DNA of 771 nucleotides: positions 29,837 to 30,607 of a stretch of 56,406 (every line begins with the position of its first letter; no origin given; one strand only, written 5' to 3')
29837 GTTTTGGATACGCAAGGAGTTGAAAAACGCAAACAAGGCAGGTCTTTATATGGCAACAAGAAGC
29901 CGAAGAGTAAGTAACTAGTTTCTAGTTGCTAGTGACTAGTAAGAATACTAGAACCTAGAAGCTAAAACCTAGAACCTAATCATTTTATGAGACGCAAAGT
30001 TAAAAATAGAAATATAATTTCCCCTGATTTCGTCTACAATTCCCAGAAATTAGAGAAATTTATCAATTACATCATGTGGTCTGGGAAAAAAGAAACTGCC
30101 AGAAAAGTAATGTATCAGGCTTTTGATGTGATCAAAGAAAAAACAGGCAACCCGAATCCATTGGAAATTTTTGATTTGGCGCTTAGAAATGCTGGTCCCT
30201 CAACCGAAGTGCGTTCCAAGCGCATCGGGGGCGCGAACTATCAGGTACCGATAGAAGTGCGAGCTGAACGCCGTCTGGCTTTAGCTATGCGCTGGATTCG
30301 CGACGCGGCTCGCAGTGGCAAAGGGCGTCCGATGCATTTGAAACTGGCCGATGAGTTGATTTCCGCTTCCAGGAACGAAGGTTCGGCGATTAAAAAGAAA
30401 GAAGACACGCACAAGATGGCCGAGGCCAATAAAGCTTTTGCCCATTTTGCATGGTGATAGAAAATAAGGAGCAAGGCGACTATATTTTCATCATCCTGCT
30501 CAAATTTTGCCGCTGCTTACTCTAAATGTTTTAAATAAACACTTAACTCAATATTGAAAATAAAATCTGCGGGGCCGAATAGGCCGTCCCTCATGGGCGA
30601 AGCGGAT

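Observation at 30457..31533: Island D: direct-repeat-flanked cassette inserted between rpsG and fusA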

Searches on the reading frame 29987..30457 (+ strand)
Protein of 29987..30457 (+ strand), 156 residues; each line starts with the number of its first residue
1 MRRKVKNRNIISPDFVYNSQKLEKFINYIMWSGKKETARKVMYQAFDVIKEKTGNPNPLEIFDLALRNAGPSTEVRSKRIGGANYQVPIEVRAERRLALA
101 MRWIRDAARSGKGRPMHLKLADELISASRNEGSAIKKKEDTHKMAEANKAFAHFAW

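Call 8: search_protein_families(library=pfam, proteins=[window:29987-30457:+], max_evalue=1)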
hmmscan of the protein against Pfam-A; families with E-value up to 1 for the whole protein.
window:29987-30457:+ (156 aa): 2 families
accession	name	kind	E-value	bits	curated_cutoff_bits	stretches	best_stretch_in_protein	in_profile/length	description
PF00177.27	Ribosomal_S7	-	1.9e-57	193.5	24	1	2-149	2-148/148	Ribosomal protein S7p/S5e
PF06537.16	DHOR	-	0.097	11.5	22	1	45-90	255-305/499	Di-haem oxidoreductase, putative peroxidase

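Call 17: find_related_loci(query=window:29987-30454:+, collection=genome_contigs, flank=6000)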
Query window:29987-30454:+ (156 aa) in genome_contigs; peptide patterns used: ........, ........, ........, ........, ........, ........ (x = any residue, [..] = any of these).
600 stretches matched a pattern (row limit reached: there are more); 597 encode a relative of the query (tblastn E <= 1e-3); the best 80 are kept; 80 distinct loci.
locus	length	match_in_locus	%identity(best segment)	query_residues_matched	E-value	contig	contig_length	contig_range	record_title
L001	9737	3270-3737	90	1-156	3e-95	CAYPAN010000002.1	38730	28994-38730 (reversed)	MAG TPA_asm: uncultured Candidatus Saccharibacteria bacterium isolate binchicken_co241_293 genome assembly, contig: NODE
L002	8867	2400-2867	89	1-156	8e-95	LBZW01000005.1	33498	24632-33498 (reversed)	MAG: Candidatus Nomurabacteria bacterium GW2011_GWA2_40_9 UU24_C0005, whole genome shotgun sequence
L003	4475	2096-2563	89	1-156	5e-95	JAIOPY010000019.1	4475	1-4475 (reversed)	MAG: Candidatus Nomurabacteria bacterium isolate LakeFargette_0920_ALND_MAG_36_7 LacPavin_0920_ALND_scaffold_235157, who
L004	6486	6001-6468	89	1-156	6e-95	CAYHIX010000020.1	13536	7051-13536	MAG TPA_asm: uncultured Candidatus Saccharibacteria bacterium isolate ERP119705_co13_454 genome assembly, contig: NODE_5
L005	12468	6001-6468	88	1-156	2e-94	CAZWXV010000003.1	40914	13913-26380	MAG TPA_asm: uncultured Candidatus Saccharibacteria bacterium isolate SRP050083_co1_472 genome assembly, contig: NODE_29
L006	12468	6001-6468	84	1-156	2e-90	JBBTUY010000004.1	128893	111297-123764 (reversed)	MAG: Patescibacteria group bacterium isolate H41-bin010_1 H41_bin010_1_000000000004, whole genome shotgun sequence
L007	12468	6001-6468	73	1-156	1e-73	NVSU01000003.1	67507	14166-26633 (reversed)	MAG: Candidatus Wolfebacteria bacterium isolate NORP133 Contig_source1383C_1073, whole genome shotgun sequence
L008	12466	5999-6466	67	1-156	2e-70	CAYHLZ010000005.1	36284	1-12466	MAG TPA_asm: uncultured Candidatus Saccharibacteria bacterium isolate ERP119705_co13_60 genome assembly, contig: NODE_13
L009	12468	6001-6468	69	1-156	1e-70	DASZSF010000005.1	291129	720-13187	MAG TPA_asm: Candidatus Paceibacterota bacterium isolate SMAG_U6043 k141_12815, whole genome shotgun sequence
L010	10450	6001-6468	66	1-156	2e-68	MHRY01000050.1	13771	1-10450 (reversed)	MAG: Candidatus Taylorbacteria bacterium RIFCSPLOWO2_01_FULL_45_34b rifcsplowo2_01_scaffold_9967, whole genome shotgun s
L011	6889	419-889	65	1-156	1e-66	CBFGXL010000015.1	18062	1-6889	MAG TPA_asm: uncultured bacterium isolate SRR32277370_binner13_Refined_17 genome assembly, contig: ERZ27321089.378, whol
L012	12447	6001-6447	92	1-149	4e-92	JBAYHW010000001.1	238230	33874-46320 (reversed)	MAG: Candidatus Paceibacterota bacterium isolate SO_2016_GW1_159 scaffold00084_OW334_2016, whole genome shotgun sequence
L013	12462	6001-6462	63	1-155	6e-62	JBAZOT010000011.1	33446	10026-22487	MAG: Patescibacteria group bacterium isolate SO_2017_SWC_12 scaffold_1125_c1_LP-4_2017, whole genome shotgun sequence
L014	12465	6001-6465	60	1-156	3e-57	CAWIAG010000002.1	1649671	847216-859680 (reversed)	MAG: uncultured Ignavibacteriales bacterium isolate MFD02138.bin.1.26 genome assembly, contig: contig_32691, whole genom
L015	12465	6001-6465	59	1-156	4e-56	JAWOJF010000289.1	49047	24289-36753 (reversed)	MAG: Ignavibacteriaceae bacterium isolate CWP6-1.bin.76 k191_3942868, whole genome shotgun sequence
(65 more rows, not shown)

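Call 69: find_encoding_contigs(protein=window:29987-30457:+, flank=4000, max_places=10)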
Protein window:29987-30457:+ (156 aa): 3 contigs read that carry it; 2 places shown.
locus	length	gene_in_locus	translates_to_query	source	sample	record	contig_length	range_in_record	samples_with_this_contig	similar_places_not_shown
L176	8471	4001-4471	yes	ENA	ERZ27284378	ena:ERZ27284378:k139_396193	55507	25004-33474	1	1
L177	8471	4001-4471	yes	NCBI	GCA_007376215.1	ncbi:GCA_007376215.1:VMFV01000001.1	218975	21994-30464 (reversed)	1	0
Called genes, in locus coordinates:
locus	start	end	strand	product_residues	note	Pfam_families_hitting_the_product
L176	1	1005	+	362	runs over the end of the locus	-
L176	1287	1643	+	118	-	PF07927:HicA_toxin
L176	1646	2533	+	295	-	PF12146:Hydrolase_4, PF08538:DUF1749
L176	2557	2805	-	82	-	PF00830:Ribosomal_L28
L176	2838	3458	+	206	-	PF02163:Peptidase_M50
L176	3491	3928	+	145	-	PF00164:Ribosom_S12_S23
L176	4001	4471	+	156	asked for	PF00177:Ribosomal_S7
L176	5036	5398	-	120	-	-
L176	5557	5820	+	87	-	PF01541:GIY-YIG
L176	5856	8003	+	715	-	PF00009:GTP_EFTU, PF03144:GTP_EFTU_D2, PF22042:EF-G_D2, PF14492:EFG_III, PF16658:RF3_C (weak), PF03764:EFG_IV, PF00679:EFG_C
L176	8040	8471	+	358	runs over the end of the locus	PF01180:DHO_dh, PF01207:Dus (faint)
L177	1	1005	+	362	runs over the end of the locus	-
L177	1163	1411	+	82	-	PF15919:HicB_lk_antitox, PF21748:UPF0150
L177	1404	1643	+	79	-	PF07927:HicA_toxin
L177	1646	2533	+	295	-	PF12146:Hydrolase_4, PF08538:DUF1749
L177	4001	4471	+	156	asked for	PF00177:Ribosomal_S7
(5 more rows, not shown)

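Call 72: list_cluster_members(proteins=[window:29987-30454:+, window:31842-33986:+, window:29477-29911:+])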
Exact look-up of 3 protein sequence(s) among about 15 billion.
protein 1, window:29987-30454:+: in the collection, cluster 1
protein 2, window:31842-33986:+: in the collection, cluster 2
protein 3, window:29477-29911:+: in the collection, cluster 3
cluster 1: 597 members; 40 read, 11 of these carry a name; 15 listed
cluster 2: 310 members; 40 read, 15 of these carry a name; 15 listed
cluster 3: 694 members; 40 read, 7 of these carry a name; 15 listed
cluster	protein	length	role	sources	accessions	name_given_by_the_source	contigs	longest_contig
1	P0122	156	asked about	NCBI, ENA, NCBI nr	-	-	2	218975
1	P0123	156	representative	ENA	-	-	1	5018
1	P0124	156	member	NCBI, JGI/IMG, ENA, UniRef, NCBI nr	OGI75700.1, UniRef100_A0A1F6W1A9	30S ribosomal protein S7 [Candidatus Nomurabacteria bacterium RIFCSPHIGHO2_02_FULL_42_19] | Small ribosomal subunit protein uS7 n=1 Tax=Candidatus Nomurabacteria bacterium ... | MAG: 30S ribosomal protein S7 [Candidatus Nomurabacteria bacterium ...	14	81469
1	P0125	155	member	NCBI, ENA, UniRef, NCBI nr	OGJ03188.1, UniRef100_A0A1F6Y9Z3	30S ribosomal protein S12 [Candidatus Nomurabacteria bacterium RIFCSPLOWO2_12_FULL_41_10] | Small ribosomal subunit protein uS12 n=1 Tax=Candidatus Nomurabacteria bacterium ... | MAG: 30S ribosomal protein S12 [Candidatus Nomurabacteria bacterium ...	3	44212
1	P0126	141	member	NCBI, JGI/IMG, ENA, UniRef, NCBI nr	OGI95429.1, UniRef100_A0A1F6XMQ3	30S ribosomal protein S12 [Candidatus Nomurabacteria bacterium RIFCSPLOWO2_01_FULL_42_17] | Small ribosomal subunit protein uS12 n=1 Tax=Candidatus Nomurabacteria bacterium ... | MAG: 30S ribosomal protein S12 [Candidatus Nomurabacteria bacterium ...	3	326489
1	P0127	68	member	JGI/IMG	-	small subunit ribosomal protein S12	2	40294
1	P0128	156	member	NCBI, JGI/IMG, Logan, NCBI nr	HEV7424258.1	MAG TPA: 30S ribosomal protein S7 [Candidatus Paceibacterota bacterium] | small subunit ribosomal protein S7 | 30S ribosomal protein S7 [Candidatus Paceibacterota bacterium]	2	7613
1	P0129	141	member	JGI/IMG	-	small subunit ribosomal protein S12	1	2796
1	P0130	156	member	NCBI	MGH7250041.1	MAG: 30S ribosomal protein S7 [Minisyncoccia bacterium]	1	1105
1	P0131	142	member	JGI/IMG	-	small subunit ribosomal protein S12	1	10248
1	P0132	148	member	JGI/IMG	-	small subunit ribosomal protein S12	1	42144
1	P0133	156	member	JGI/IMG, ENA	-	small subunit ribosomal protein S7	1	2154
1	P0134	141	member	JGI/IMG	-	small subunit ribosomal protein S12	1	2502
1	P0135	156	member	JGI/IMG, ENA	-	-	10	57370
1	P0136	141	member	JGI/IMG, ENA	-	-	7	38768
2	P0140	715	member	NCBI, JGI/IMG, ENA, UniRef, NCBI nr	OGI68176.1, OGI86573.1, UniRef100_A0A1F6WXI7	translation elongation factor G [Candidatus Nomurabacteria bacterium ... | Elongation factor G n=1 Tax=Candidatus Nomurabacteria bacterium RIFCSPLOWO2_01_FULL_41_12 ... | MAG: translation elongation factor G [Candidatus Nomurabacteria bacterium ...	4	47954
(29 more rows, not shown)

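Call 74: find_encoding_contigs(protein=P0140, flank=3500, max_places=4)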
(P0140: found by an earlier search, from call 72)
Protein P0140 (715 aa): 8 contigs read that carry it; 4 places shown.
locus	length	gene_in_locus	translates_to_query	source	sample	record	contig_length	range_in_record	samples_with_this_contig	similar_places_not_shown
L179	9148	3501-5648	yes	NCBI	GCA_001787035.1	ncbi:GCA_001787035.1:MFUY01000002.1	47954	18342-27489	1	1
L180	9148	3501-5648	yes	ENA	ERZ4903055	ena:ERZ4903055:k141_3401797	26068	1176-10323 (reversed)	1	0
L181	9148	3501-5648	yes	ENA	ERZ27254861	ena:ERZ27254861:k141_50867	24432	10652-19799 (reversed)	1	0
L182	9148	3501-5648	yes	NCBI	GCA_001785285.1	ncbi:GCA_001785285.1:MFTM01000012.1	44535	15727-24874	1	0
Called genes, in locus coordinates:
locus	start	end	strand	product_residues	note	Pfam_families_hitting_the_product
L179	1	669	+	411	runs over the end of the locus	PF00270:DEAD, PF04851:ResIII (weak), PF00271:Helicase_C, PF16203:ERCC3_RAD25_C (weak)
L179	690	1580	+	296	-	PF12146:Hydrolase_4, PF08538:DUF1749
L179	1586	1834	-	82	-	PF00830:Ribosomal_L28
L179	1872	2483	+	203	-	PF02163:Peptidase_M50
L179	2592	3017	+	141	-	PF00164:Ribosom_S12_S23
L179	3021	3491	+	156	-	PF00177:Ribosomal_S7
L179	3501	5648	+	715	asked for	PF00009:GTP_EFTU, PF03144:GTP_EFTU_D2, PF22042:EF-G_D2, PF14492:EFG_III, PF16658:RF3_C (weak), PF03764:EFG_IV, PF00679:EFG_C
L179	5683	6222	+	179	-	-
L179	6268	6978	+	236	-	PF09335:VTT_dom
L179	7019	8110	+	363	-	PF01180:DHO_dh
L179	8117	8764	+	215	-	PF00156:Pribosyltran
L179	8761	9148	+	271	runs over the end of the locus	PF00215:OMPdecase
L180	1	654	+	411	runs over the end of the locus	PF00270:DEAD, PF04851:ResIII (weak), PF00271:Helicase_C, PF16203:ERCC3_RAD25_C (weak)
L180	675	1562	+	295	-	PF12146:Hydrolase_4, PF08538:DUF1749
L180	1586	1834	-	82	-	PF00830:Ribosomal_L28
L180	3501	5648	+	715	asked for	PF00009:GTP_EFTU, PF03144:GTP_EFTU_D2, PF22042:EF-G_D2, PF14492:EFG_III, PF16658:RF3_C (weak), PF03764:EFG_IV, PF00679:EFG_C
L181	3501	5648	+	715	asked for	PF00009:GTP_EFTU, PF03144:GTP_EFTU_D2, PF22042:EF-G_D2, PF14492:EFG_III, PF16658:RF3_C (weak), PF03764:EFG_IV, PF00679:EFG_C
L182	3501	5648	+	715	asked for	PF00009:GTP_EFTU, PF03144:GTP_EFTU_D2, PF22042:EF-G_D2, PF14492:EFG_III, PF16658:RF3_C (weak), PF03764:EFG_IV, PF00679:EFG_C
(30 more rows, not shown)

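Call 75: find_encoding_contigs(protein=P0135, flank=3500, max_places=6)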
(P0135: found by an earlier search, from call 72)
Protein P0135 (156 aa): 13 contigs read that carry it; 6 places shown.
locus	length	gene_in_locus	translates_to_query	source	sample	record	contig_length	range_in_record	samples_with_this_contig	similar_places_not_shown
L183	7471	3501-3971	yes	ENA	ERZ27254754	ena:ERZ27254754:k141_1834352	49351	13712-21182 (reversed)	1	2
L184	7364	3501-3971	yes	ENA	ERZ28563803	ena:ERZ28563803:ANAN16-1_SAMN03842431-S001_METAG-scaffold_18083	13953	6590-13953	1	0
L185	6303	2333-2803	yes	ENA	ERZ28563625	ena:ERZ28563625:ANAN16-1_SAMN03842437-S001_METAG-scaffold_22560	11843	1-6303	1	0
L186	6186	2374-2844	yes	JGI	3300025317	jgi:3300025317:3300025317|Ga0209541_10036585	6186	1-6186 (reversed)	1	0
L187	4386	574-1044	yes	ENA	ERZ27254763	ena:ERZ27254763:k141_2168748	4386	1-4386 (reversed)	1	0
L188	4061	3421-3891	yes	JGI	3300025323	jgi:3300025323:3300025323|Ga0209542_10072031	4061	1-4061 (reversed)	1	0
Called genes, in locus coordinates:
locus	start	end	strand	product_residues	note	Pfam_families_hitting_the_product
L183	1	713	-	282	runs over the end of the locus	PF00303:Thymidylat_synt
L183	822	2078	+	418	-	PF04851:ResIII (weak), PF00270:DEAD, PF00271:Helicase_C, PF16203:ERCC3_RAD25_C (weak)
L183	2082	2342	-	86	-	PF00830:Ribosomal_L28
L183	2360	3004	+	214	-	PF02163:Peptidase_M50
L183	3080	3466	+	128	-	PF00164:Ribosom_S12_S23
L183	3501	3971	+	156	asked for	PF00177:Ribosomal_S7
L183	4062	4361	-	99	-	-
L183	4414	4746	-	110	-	-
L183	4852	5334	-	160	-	PF01936:NYN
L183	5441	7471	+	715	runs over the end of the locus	PF00009:GTP_EFTU, PF03144:GTP_EFTU_D2, PF22042:EF-G_D2, PF14492:EFG_III, PF16658:RF3_C (weak), PF03764:EFG_IV, PF00679:EFG_C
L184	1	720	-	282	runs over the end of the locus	PF00303:Thymidylat_synt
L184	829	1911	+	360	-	-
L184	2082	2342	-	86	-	PF00830:Ribosomal_L28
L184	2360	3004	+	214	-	PF02163:Peptidase_M50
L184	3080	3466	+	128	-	PF00164:Ribosom_S12_S23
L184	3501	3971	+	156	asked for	PF00177:Ribosomal_S7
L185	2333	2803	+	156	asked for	PF00177:Ribosomal_S7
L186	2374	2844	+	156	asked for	PF00177:Ribosomal_S7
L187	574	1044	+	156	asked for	PF00177:Ribosomal_S7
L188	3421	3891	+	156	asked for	PF00177:Ribosomal_S7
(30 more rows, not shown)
